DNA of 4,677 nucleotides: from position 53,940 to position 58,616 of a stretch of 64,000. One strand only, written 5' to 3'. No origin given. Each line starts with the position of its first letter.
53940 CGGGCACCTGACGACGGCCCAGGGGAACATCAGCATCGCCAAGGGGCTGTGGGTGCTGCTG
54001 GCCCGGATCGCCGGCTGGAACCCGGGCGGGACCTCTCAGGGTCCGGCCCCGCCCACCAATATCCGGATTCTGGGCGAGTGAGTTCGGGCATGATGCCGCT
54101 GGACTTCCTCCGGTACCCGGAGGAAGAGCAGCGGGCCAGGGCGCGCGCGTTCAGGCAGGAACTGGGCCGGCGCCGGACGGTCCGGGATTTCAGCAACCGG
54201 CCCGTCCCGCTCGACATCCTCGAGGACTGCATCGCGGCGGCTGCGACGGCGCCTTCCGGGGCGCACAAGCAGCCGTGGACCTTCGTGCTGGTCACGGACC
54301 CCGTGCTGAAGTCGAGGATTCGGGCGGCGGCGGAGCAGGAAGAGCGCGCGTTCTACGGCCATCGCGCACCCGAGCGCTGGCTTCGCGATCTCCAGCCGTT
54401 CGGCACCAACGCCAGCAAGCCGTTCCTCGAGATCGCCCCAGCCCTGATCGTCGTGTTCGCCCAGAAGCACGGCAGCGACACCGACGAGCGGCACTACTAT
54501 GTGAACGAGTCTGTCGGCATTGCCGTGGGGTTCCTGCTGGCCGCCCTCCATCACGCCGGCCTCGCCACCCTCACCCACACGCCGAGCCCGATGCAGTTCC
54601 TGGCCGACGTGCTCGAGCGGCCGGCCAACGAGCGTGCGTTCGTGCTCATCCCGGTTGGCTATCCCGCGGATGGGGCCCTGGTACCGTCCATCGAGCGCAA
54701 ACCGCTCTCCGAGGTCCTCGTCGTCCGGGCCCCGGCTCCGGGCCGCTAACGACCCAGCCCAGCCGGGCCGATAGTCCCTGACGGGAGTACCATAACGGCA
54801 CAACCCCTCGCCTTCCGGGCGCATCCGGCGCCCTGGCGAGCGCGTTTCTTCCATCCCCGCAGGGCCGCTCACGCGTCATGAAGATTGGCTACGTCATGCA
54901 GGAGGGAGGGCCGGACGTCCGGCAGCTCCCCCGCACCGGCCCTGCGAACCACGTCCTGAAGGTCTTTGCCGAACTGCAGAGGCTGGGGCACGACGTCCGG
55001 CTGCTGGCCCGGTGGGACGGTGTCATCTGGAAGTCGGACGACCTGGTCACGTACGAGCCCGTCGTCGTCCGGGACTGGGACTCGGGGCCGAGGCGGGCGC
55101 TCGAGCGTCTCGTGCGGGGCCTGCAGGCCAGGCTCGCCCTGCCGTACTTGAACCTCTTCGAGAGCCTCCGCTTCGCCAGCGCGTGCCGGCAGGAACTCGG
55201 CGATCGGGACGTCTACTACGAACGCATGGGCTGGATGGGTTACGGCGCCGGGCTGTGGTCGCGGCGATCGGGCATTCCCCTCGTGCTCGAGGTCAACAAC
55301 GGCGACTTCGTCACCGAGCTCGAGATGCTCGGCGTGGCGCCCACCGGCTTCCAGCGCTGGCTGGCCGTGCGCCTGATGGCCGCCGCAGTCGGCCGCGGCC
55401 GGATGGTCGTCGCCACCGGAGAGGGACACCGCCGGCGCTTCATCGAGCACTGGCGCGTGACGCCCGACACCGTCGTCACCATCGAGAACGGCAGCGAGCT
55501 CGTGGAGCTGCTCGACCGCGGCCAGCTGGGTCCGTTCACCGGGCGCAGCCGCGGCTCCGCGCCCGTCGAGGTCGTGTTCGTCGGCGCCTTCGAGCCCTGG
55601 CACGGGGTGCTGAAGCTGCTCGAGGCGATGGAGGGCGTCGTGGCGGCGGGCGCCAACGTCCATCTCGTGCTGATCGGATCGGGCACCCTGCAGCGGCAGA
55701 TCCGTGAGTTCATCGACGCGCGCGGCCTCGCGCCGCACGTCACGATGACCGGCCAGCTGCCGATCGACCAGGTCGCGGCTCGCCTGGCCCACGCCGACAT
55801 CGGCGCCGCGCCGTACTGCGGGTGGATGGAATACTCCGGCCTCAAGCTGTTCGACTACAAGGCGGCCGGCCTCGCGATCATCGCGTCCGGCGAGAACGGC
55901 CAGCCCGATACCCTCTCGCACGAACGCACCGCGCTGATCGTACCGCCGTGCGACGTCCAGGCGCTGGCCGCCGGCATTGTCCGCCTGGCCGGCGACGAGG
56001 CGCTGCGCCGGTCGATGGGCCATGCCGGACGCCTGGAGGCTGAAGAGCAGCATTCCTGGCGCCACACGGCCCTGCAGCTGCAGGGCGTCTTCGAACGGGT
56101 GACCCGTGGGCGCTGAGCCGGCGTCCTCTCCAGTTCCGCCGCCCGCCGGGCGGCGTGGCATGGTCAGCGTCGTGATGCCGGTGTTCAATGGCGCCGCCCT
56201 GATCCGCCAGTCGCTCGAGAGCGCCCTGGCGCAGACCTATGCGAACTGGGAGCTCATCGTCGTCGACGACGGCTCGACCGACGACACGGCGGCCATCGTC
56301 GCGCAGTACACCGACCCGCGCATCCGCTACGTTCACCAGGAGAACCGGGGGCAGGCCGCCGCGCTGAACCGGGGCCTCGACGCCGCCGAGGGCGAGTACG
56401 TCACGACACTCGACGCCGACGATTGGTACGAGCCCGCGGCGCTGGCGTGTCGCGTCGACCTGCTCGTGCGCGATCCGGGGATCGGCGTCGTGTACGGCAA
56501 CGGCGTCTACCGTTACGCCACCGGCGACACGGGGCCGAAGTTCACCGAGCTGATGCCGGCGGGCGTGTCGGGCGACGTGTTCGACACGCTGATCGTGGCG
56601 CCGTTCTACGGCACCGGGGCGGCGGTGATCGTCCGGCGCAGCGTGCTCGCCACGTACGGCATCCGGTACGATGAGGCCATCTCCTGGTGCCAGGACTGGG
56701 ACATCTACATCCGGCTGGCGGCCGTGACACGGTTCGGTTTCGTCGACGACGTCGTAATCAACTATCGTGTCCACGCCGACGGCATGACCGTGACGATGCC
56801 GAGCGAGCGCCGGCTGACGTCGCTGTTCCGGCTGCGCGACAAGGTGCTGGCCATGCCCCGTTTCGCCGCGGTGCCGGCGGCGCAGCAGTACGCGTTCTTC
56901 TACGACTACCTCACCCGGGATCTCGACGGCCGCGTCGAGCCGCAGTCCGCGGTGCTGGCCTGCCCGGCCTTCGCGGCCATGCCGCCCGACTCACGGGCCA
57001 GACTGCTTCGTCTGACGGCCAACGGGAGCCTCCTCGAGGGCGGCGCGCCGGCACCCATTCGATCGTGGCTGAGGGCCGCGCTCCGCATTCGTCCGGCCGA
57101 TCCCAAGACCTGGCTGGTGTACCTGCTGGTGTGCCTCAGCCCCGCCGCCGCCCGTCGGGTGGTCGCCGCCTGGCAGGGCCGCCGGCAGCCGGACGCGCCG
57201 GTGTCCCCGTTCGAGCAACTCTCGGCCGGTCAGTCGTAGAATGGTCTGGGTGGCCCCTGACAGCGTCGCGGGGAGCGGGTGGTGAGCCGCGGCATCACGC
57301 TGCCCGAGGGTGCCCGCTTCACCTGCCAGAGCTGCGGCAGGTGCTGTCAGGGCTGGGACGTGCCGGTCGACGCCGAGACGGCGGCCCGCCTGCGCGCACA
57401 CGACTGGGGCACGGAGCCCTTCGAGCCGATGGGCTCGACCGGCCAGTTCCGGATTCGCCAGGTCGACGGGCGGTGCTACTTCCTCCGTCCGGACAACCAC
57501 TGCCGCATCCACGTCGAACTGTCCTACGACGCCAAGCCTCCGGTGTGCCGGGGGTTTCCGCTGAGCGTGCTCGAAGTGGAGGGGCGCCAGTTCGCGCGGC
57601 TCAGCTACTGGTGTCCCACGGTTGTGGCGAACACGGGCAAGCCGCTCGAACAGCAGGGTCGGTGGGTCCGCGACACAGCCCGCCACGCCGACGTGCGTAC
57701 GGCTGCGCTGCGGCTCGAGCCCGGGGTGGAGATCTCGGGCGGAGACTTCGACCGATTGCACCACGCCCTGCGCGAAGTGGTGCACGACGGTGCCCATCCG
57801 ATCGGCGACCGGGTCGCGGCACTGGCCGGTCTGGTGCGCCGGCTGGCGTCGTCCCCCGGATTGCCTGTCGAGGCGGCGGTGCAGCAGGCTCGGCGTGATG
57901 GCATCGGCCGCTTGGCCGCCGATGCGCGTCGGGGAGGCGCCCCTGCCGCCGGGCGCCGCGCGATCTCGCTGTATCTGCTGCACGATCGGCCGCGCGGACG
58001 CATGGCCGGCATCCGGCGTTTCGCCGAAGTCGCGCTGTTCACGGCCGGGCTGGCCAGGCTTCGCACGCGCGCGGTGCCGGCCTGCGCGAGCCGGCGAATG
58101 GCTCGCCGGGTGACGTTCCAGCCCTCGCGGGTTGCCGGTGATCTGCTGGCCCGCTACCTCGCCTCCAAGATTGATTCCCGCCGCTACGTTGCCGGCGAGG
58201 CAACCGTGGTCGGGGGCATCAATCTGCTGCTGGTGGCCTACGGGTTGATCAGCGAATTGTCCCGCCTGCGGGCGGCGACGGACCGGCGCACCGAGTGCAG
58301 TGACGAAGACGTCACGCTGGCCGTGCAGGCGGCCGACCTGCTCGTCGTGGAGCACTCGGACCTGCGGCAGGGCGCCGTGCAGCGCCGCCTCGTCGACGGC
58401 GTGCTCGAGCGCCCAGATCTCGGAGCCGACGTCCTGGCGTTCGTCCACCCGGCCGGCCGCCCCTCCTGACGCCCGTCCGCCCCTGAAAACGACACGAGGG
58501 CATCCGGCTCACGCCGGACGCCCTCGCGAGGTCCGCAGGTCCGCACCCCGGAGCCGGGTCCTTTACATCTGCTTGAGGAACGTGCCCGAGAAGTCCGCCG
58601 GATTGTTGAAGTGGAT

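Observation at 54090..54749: Iodotyrosine-deiodinase-like (halotyrosine dehalogenase) flavoenzyme in the same locus as the halogenase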

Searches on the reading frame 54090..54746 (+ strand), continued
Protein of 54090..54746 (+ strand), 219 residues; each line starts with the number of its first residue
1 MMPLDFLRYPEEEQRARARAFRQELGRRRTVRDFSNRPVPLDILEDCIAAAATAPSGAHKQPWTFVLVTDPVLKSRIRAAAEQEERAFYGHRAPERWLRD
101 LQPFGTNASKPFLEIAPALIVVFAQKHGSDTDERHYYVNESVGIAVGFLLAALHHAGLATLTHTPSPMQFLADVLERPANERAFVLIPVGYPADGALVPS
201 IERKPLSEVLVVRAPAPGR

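Call 80: fold_search(model_id=the predicted structure, library=pdb)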
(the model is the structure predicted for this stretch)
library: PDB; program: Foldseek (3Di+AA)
matches with E <= 10: 529; with E <= 0.001: 196
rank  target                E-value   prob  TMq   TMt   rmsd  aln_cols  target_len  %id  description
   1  5ko8_B                3.1e-28  1.00  0.90  0.91   2.4       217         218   55  Crystal structure of haliscomenobacter hydrossis iodotyrosine deiodinase (IYD) bound to FMN and mono-iodotyrosine (I-T (released 2017-02-15)
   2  5ko8_A                2.0e-27  1.00  0.88  0.90   2.6       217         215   55  Crystal structure of haliscomenobacter hydrossis iodotyrosine deiodinase (IYD) bound to FMN and mono-iodotyrosine (I-T (released 2017-02-15)
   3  3tnz_A                7.5e-26  1.00  0.90  0.88   2.5       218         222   45  Crystal structure of Mus musculus iodotyrosine deiodinase (IYD) C217A, C239A bound to FMN and mono-iodotyrosine (MIT) (released 2012-02-29)
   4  3tnz_B                1.6e-25  1.00  0.90  0.89   2.5       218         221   45  Crystal structure of Mus musculus iodotyrosine deiodinase (IYD) C217A, C239A bound to FMN and mono-iodotyrosine (MIT) (released 2012-02-29)
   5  3gh8_A                6.9e-25  1.00  0.90  0.89   2.5       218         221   45  Crystal structure of Mus musculus iodotyrosine deiodinase (IYD) bound to FMN and di-iodotyrosine (DIT) (released 2009-05-12)
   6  5yak_E                7.3e-25  1.00  0.90  0.90   2.4       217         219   44  The crystal structure of human IYD Thr239 mutant with ligand 3-Fluorotyrosine (F-Tyr) (released 2018-08-08)
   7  3gh8_B                7.3e-25  1.00  0.89  0.88   2.6       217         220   46  Crystal structure of Mus musculus iodotyrosine deiodinase (IYD) bound to FMN and di-iodotyrosine (DIT) (released 2009-05-12)
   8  3gh8_D                7.3e-25  1.00  0.89  0.89   2.5       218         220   45  Crystal structure of Mus musculus iodotyrosine deiodinase (IYD) bound to FMN and di-iodotyrosine (DIT) (released 2009-05-12)
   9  4ttc_A                7.8e-25  1.00  0.89  0.89   2.5       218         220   44  Crystal structure of homo sapiens IODOTYROSINE DEIODINASE bound to FMN and mono-iodotyrosine (MIT) (released 2014-11-26)
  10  3gfd_A                7.8e-25  1.00  0.90  0.89   2.3       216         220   46  Crystal structure of Mus musculus iodotyrosine deiodinase (IYD) bound to FMN and mono-iodotyrosine (MIT) (released 2009-05-12)
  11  5yak_C                1.4e-24  1.00  0.90  0.90   2.2       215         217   45  The crystal structure of human IYD Thr239 mutant with ligand 3-Fluorotyrosine (F-Tyr) (released 2018-08-08)
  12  5yak_D                1.7e-24  1.00  0.89  0.90   2.2       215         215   45  The crystal structure of human IYD Thr239 mutant with ligand 3-Fluorotyrosine (F-Tyr) (released 2018-08-08)
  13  5yak_B                1.9e-24  1.00  0.89  0.90   2.4       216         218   44  The crystal structure of human IYD Thr239 mutant with ligand 3-Fluorotyrosine (F-Tyr) (released 2018-08-08)
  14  3gfd_B                2.8e-24  1.00  0.89  0.89   2.4       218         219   45  Crystal structure of Mus musculus iodotyrosine deiodinase (IYD) bound to FMN and mono-iodotyrosine (MIT) (released 2009-05-12)
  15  5yak_A                3.8e-24  1.00  0.89  0.90   2.3       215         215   43  The crystal structure of human IYD Thr239 mutant with ligand 3-Fluorotyrosine (F-Tyr) (released 2018-08-08)
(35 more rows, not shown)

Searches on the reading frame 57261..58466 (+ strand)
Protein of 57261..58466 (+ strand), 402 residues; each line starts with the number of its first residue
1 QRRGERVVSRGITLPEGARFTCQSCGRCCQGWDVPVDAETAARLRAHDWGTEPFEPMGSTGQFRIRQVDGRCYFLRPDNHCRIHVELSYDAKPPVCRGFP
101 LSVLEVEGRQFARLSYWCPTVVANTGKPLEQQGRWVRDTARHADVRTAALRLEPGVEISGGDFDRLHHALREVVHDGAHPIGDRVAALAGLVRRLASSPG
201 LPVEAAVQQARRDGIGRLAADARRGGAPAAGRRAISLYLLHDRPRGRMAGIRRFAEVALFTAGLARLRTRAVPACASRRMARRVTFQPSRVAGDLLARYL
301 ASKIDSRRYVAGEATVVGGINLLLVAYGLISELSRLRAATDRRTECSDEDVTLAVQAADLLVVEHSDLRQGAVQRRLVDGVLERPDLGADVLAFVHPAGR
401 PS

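Call 12: search_protein_families(library=pfam, proteins=[window:57261-58466:+], max_evalue=0.001)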
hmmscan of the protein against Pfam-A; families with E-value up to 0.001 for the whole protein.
window:57261-58466:+ (402 aa): 1 family
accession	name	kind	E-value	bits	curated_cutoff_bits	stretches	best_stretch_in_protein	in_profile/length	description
PF03692.20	CxxCxxCC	-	2.1e-09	38.3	23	1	22-119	2-85/85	Putative zinc- or iron-chelating domain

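Call 54: search_protein_families(library=ncbifam, proteins=[window:57261-58466:+], max_evalue=0.00001)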
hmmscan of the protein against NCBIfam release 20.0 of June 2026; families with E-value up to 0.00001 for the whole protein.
window:57261-58466:+ (402 aa): 1 family
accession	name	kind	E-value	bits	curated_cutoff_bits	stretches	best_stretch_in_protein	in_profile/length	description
NF038110.1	Lys_methyl_FliB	equivalog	2.7e-14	53.5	85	1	20-122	7-122/373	flagellin lysine-N-methylase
